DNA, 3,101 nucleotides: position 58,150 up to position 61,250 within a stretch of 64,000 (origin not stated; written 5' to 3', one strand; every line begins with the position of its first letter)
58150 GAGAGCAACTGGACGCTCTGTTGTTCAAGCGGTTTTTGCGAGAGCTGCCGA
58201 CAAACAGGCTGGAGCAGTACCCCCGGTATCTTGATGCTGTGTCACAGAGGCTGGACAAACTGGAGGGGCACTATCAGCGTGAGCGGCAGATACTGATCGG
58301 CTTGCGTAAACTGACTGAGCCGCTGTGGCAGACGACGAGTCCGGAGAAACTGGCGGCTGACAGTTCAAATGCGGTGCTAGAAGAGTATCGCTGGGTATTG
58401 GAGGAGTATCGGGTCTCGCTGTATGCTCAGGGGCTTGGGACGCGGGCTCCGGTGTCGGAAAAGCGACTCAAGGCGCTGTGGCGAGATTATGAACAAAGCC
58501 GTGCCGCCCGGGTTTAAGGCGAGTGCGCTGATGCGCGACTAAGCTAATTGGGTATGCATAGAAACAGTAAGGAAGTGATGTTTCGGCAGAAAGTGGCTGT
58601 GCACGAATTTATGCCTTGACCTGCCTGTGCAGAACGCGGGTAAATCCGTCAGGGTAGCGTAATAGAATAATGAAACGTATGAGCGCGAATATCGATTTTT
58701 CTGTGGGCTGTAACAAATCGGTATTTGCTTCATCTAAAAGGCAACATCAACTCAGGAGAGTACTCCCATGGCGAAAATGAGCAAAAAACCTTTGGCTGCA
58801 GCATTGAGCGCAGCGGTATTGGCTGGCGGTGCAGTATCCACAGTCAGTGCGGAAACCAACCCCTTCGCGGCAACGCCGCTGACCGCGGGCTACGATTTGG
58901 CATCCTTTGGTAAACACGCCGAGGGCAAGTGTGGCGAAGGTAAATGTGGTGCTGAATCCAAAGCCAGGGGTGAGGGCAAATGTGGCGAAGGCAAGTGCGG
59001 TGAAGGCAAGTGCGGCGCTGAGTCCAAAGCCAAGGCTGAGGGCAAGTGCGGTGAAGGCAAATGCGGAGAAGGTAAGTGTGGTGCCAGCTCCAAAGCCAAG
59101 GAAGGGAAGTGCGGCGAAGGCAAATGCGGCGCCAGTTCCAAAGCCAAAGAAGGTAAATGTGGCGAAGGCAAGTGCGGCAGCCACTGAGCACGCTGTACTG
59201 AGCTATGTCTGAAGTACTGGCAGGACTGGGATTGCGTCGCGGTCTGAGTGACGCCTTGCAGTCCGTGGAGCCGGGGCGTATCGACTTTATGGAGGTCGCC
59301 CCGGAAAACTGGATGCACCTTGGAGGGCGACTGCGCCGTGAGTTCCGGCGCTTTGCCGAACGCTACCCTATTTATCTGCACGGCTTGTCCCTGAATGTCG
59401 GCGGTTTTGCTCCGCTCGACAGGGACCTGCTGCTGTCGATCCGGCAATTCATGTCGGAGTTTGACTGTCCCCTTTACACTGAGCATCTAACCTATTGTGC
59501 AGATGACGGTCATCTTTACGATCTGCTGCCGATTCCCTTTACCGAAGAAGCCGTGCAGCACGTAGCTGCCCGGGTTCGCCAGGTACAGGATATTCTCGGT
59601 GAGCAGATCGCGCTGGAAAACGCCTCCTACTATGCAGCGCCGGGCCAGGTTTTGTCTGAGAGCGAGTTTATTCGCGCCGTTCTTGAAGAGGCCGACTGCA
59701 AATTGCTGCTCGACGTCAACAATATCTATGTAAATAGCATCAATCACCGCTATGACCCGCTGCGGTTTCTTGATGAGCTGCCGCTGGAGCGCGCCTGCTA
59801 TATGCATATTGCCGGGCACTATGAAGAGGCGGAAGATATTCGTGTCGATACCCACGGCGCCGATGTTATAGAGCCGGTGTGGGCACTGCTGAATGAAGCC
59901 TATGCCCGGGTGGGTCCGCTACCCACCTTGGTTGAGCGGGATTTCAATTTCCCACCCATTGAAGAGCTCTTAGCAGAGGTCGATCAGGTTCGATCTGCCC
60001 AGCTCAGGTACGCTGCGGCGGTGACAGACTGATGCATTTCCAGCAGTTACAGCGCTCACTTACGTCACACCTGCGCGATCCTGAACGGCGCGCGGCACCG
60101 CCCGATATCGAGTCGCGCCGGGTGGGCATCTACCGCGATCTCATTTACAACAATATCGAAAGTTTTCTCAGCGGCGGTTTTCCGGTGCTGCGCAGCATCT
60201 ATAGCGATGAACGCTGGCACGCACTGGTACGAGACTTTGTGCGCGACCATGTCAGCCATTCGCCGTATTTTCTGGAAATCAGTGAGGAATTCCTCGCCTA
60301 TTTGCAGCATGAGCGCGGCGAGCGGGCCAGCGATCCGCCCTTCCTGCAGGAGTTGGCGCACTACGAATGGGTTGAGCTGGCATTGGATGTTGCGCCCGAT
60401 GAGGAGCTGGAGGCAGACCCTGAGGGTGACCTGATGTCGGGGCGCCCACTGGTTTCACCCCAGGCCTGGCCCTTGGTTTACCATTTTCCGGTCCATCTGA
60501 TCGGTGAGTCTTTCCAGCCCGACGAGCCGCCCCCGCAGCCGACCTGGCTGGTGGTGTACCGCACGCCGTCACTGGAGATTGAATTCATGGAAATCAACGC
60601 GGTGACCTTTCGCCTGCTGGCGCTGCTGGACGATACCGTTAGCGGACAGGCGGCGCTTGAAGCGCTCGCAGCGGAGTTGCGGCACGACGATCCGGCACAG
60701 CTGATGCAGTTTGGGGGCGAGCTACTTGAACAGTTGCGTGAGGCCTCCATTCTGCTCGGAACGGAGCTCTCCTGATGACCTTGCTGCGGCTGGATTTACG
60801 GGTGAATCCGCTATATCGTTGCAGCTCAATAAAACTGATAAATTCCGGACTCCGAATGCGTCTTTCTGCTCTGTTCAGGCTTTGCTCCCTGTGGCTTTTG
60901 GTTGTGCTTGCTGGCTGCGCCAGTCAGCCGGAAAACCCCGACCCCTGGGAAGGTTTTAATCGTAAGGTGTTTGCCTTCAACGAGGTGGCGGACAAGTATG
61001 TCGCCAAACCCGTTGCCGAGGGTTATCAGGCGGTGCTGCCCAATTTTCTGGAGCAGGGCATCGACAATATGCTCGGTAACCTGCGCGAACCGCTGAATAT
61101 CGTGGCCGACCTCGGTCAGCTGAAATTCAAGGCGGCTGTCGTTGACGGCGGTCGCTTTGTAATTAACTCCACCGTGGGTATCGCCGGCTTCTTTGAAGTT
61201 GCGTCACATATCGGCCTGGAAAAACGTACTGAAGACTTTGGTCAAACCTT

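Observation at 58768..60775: Compact three-gene RiPP cassette: Sec-exported 12x EGKCG precursor + MNIO (DUF692) + DUF2063 partner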

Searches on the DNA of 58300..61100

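Call 43: search_rna_families(source=window, start=58300, end=61100, threshold=evalue, max_evalue=1)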
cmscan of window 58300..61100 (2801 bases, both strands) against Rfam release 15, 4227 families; matches with E-value up to 1: 0.
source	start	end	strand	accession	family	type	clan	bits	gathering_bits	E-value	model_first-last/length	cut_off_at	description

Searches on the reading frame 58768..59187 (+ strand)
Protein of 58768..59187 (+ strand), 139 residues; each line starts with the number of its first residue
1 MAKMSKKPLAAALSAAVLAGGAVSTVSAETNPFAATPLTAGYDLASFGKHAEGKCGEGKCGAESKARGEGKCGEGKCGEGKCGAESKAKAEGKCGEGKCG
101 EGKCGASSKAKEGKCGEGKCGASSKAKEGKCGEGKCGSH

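Call 3: search_protein_families(library=pfam, proteins=[window:58768-59187:+], max_evalue=0.01)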
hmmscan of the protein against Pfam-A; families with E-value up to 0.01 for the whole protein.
window:58768-59187:+ (139 aa): 0 families

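Call 4: search_protein_families(library=ncbifam, proteins=[window:58768-59187:+], max_evalue=0.01)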
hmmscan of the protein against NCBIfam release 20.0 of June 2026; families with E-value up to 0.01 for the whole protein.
window:58768-59187:+ (139 aa): 2 families
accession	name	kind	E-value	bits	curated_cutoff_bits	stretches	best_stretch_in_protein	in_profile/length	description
NF050137.2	KCGExKCG_twice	domain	9.5e-35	118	19.5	4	96-123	1-29/29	HvfA family oxazolone/thioamide-modified RiPP metallophore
NF050188.1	OxThioModRiPPHvfA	equivalog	2.9e-22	79.1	95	2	9-100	10-94/96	oxazolone/thioamide-modified RiPP metallophore HvfA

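Call 44: list_cluster_members(proteins=[window:58768-59187:+, window:59205-60032:+, window:60032-60775:+])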
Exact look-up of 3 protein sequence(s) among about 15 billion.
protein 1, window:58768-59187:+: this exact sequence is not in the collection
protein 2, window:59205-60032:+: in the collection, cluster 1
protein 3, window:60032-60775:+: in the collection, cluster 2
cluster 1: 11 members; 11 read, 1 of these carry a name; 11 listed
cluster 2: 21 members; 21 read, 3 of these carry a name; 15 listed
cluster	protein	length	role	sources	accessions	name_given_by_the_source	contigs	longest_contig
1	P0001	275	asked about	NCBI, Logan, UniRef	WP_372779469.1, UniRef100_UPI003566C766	DUF692 domain-containing protein [Litorivivens sp.] | HvfB family MNIO-type RiPP peptide maturase n=1 Tax=Litorivivens sp. TaxID=2020868 ...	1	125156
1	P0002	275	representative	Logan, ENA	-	-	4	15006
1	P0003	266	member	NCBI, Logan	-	-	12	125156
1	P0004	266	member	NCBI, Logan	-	-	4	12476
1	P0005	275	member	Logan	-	-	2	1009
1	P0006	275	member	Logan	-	-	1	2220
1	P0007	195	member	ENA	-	-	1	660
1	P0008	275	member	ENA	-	-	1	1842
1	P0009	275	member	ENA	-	-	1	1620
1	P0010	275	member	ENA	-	-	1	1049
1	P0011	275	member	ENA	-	-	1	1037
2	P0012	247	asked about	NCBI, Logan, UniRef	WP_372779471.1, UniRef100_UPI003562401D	DUF2063 domain-containing protein [Litorivivens sp.] | HvfC family RiPP maturation protein n=1 Tax=Litorivivens sp. TaxID=2020868 ...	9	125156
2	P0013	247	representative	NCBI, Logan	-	-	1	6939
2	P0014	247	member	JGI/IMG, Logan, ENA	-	uncharacterized protein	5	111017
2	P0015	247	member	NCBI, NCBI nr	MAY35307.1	MAG: DUF2063 domain-containing protein [Spongiibacteraceae bacterium] | DUF2063 domain-containing protein [Spongiibacteraceae bacterium]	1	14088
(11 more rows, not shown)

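Call 45: list_cluster_members(proteins=[window:58777-59184:+, window:58750-59184:-, window:58847-59191:-, window:58907-59209:+, window:60856-61575:+])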
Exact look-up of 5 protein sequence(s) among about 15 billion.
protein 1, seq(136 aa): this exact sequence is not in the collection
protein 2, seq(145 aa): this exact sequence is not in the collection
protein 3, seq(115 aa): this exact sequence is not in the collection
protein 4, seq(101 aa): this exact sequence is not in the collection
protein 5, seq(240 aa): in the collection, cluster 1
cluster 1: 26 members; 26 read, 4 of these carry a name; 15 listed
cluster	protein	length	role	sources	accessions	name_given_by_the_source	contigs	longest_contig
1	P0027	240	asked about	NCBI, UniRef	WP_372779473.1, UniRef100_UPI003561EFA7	VacJ family lipoprotein [Litorivivens sp.] | MlaA family lipoprotein n=1 Tax=Litorivivens sp. TaxID=2020868 RepID=UPI003561EFA7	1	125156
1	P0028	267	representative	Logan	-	-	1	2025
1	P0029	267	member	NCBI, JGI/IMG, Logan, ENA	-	phospholipid-binding lipoprotein MlaA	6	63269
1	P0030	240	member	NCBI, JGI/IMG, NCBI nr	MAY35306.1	MAG: hypothetical protein CMN84_04310 [Spongiibacteraceae bacterium] | phospholipid-binding lipoprotein MlaA | hypothetical protein [Spongiibacteraceae bacterium]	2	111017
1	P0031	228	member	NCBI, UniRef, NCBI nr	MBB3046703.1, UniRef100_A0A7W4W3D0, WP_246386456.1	phospholipid-binding lipoprotein MlaA [Litorivivens lipolytica] | Phospholipid-binding lipoprotein MlaA n=1 Tax=Litorivivens lipolytica TaxID=1524264 ... | VacJ family lipoprotein [Litorivivens lipolytica]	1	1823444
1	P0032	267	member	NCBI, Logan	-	-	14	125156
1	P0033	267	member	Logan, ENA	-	-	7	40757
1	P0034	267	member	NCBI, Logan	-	-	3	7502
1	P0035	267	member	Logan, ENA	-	-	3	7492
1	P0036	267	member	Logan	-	-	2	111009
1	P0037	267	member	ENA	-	-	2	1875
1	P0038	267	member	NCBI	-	-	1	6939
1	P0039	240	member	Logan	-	-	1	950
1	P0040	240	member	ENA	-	-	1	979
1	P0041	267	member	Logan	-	-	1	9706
